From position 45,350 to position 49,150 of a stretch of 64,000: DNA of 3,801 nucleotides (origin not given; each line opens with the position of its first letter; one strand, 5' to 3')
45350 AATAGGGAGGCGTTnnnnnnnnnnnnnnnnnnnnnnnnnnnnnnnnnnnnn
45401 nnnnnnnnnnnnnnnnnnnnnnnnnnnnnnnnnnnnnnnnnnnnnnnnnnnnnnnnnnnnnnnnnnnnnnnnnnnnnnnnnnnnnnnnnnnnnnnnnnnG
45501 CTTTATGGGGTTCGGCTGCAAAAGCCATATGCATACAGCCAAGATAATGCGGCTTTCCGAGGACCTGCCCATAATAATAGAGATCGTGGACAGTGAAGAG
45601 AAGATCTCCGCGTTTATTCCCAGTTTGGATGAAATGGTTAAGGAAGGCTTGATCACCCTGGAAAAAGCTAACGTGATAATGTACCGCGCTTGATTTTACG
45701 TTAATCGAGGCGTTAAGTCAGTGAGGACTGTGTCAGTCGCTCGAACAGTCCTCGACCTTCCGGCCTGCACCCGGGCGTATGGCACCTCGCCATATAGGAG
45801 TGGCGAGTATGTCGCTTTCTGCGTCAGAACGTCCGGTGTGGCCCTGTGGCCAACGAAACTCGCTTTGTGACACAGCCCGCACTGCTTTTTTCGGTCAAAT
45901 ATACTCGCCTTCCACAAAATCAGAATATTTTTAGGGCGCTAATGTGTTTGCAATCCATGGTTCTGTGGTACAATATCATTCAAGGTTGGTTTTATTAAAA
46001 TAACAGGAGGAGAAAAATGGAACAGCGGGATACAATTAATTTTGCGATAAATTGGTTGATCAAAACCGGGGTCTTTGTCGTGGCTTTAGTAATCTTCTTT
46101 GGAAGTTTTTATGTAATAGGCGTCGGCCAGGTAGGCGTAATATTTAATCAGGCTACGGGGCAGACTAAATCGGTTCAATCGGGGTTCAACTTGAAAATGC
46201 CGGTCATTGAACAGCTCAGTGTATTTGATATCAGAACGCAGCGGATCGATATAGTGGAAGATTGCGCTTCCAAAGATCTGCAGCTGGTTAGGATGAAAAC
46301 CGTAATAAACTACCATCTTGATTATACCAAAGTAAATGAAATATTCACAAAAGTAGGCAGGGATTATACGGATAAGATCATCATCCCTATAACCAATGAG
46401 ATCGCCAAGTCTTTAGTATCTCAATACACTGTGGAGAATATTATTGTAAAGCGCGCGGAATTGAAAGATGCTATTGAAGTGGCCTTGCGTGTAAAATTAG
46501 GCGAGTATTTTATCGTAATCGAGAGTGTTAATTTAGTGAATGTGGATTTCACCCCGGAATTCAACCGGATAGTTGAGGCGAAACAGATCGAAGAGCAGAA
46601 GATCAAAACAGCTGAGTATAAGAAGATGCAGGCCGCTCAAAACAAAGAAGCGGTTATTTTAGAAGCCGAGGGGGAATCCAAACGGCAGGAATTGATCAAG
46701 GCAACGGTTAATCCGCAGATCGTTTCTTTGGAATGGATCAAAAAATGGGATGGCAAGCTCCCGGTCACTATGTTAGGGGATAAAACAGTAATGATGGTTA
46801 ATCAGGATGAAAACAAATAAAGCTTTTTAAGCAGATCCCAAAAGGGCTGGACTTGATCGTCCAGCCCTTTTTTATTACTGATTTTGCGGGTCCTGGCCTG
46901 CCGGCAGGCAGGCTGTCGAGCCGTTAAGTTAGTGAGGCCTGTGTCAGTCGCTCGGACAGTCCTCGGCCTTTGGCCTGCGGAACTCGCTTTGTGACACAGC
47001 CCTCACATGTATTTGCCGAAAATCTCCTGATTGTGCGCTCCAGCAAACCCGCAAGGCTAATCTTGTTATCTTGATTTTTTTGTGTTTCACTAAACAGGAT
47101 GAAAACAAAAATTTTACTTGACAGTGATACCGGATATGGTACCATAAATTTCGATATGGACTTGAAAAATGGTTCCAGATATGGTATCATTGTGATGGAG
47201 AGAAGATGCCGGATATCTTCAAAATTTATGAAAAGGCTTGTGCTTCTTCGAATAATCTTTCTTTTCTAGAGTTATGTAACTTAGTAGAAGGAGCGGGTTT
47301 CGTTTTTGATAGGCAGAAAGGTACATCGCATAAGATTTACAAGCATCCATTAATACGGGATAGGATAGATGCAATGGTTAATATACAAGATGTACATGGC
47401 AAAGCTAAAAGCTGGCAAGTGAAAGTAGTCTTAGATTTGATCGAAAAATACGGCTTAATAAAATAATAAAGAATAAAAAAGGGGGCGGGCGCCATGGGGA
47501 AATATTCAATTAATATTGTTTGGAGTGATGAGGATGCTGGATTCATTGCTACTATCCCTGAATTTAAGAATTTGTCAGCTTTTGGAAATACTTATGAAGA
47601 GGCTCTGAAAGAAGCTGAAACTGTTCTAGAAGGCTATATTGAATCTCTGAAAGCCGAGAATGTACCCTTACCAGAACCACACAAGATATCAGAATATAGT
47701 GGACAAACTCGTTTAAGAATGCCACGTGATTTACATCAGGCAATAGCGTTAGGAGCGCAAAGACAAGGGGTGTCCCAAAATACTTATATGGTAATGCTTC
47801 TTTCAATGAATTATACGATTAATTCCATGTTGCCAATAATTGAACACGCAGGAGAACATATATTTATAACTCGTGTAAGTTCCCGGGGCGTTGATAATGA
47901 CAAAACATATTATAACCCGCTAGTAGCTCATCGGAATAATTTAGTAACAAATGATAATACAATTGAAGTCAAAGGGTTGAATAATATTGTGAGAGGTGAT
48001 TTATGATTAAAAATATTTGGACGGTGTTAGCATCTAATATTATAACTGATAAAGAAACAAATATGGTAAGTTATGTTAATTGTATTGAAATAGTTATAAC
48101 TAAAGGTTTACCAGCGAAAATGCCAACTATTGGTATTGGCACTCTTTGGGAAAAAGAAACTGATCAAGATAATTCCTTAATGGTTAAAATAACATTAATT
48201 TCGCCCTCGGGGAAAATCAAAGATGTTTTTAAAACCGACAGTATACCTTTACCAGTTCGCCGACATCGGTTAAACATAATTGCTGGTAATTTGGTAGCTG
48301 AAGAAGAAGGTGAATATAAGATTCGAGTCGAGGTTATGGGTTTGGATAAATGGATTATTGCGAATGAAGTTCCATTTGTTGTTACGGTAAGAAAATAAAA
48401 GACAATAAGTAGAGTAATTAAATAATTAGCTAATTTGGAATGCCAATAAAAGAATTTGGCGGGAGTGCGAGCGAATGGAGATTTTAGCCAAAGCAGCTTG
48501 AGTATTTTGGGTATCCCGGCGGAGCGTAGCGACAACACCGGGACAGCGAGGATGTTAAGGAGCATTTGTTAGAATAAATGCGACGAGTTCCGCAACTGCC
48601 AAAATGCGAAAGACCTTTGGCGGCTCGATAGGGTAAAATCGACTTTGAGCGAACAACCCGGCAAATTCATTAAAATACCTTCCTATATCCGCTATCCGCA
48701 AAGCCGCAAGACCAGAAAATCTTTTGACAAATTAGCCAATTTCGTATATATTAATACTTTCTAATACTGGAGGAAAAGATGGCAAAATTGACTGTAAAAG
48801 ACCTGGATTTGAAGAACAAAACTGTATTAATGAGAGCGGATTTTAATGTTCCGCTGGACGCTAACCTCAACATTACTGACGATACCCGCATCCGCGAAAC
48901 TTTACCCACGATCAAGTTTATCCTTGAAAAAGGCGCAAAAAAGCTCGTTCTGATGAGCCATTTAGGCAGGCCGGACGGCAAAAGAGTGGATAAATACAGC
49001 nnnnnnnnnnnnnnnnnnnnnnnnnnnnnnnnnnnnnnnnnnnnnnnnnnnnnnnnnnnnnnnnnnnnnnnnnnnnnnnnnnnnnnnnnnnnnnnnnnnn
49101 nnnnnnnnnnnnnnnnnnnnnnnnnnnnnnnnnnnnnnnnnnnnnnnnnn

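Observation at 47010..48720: AT-rich islet with HicA-HicB-like toxin-antitoxin pair, a third translationally coupled unknown gene, and palindromic operator candidates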

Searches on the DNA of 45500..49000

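Call 79: search_rna_families(source=window, start=45500, end=49000, threshold=evalue, max_evalue=1)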
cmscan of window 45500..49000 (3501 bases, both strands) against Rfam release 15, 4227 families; matches with E-value up to 1: 0.
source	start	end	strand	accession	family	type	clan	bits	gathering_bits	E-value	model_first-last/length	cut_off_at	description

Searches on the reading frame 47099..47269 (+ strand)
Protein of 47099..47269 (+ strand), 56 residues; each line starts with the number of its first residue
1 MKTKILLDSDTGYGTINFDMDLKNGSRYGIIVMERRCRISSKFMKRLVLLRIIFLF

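Call 4: search_protein_families(library=pfam, proteins=[window:47099-47269:+], max_evalue=1)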
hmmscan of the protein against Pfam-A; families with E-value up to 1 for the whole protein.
window:47099-47269:+ (56 aa): 0 families

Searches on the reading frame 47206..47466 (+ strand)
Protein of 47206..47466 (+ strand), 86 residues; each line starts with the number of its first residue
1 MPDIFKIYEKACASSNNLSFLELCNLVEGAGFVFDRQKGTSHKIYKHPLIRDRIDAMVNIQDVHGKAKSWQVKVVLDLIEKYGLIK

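Call 4: search_protein_families(library=pfam, proteins=[window:47206-47466:+], max_evalue=1)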
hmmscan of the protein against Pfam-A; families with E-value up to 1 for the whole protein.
window:47206-47466:+ (86 aa): 2 families
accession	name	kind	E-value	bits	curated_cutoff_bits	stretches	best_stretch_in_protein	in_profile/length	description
PF07927.17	HicA_toxin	-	4.8e-06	27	27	1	22-52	3-32/58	HicA toxin of bacterial toxin-antitoxin,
PF17238.8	NUP160_helical_2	-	0.01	16.2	25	1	3-82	54-122/194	NUP160, helical domain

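Call 5: search_protein_families(library=ncbifam, proteins=[window:47206-47466:+], max_evalue=1)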
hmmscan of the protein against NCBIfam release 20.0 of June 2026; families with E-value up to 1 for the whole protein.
window:47206-47466:+ (86 aa): 0 families

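Call 6: search_protein_families(library=padloc, proteins=[window:47206-47466:+], max_evalue=1)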
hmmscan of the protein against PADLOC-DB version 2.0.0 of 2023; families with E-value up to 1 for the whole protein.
window:47206-47466:+ (86 aa): 0 families

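Call 7: search_protein_families(library=phrogs, proteins=[window:47206-47466:+], max_evalue=1)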
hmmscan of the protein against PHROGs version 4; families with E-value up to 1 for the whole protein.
window:47206-47466:+ (86 aa): 5 families
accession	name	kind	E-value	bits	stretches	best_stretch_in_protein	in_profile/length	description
phrog_353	-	moron, auxiliary metabolic gene and host takeover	2.6e-05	25.2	1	19-48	6-34/73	toxin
phrog_34776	-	other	0.16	10.7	1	18-75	85-139/1013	haemolysin-type calcium binding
phrog_23412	-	tail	0.2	10.2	1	18-75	85-139/1167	tail protein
phrog_36390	-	tail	0.31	9.8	1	22-75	89-139/1048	tail spike protein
phrog_19374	-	tail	0.38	9.4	1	18-74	85-138/1057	tail protein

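Call 62: search_solved_structures(query=A4, max_evalue=0.01, show_alignments=2)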
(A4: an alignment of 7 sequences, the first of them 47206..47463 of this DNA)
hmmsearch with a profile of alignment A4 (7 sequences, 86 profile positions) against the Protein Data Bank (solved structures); distinct sequences matched with E-value up to 0.01: 1.
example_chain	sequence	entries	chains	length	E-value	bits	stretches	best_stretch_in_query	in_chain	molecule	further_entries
3mx9_A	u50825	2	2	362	3.5e-05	27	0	23-79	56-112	Protein scV3V2(G19S) | scV3V2(G19S)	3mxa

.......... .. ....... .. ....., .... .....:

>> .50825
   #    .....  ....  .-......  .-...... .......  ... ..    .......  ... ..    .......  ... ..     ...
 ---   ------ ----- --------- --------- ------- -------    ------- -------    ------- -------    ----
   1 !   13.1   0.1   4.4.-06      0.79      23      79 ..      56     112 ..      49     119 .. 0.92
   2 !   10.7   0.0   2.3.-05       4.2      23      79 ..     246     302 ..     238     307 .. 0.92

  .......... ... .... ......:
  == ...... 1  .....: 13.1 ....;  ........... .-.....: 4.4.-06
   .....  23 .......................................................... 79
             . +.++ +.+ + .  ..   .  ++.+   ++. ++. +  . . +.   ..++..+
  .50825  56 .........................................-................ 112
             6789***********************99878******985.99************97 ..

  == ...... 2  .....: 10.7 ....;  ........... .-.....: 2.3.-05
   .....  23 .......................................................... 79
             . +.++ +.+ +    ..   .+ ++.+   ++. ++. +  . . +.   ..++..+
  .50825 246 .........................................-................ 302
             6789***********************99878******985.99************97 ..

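Call 66: search_protein_families(library=pfam, alignment_id=A4, max_evalue=0.01)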
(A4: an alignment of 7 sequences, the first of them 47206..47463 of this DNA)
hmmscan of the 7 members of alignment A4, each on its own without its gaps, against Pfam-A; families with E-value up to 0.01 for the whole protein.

A. member 1, window:47206-47463:+ (86 aa): 1 family
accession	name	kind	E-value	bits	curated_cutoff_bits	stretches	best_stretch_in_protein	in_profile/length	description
PF07927.17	HicA_toxin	-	4.8e-06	27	27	1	22-52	3-32/58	HicA toxin of bacterial toxin-antitoxin,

B. families by the number of members that match (of 7 scanned): 2 families
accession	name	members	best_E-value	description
PF07927.17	HicA_toxin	6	4.7e-11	HicA toxin of bacterial toxin-antitoxin,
PF02252.23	PA28_C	1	0.0039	Proteasome activator PA28, C-terminal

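Call 98: search_solved_structures(query=A4, max_evalue=10, show_alignments=0)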
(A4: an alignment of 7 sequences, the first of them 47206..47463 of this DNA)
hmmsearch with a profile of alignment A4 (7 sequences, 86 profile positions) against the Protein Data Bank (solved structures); distinct sequences matched with E-value up to 10: 30.
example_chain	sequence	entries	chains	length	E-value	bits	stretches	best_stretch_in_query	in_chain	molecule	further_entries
3mx9_A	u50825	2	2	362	3.5e-05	27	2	23-79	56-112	Protein scV3V2(G19S) | scV3V2(G19S)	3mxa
1af5_A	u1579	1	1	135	0.016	18.5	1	23-79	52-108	I-CREI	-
6fb8_A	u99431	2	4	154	0.017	18.4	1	23-79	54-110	DNA endonuclease I-CreI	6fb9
4aae_A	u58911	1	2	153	0.017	18.4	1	23-79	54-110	DNA ENDONUCLEASE I-CREI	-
4aab_A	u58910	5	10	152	0.017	18.4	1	23-79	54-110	DNA ENDONUCLEASE I-CREI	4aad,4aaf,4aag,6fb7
1u0d_A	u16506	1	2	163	0.02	18.2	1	23-79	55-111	DNA endonuclease I-CreI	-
1t9i_A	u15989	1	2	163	0.021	18.1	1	23-79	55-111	DNA endonuclease I-CreI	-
1n3e_A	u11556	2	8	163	0.021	18.1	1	23-79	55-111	DNA endonuclease I-CreI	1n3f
1t9j_A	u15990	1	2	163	0.022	18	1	23-79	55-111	DNA endonuclease I-CreI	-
1u0c_A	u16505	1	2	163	0.022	18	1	23-79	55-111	DNA endonuclease I-CreI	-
2o7m_A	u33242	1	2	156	0.026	17.8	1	23-79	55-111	DNA endonuclease I-CreI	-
1bp7_A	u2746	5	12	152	0.026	17.8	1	23-79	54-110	PROTEIN (I-CREI) | DNA ENDONUCLEASE I-CREI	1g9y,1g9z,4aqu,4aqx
2i3p_A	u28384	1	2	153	0.027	17.8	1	23-79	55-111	DNA endonuclease I-CreI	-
2i3q_A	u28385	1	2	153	0.028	17.7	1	23-79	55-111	DNA endonuclease I-CreI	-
2vbj_B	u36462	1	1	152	0.06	16.7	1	23-79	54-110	DNA ENDONUCLEASE I-CREI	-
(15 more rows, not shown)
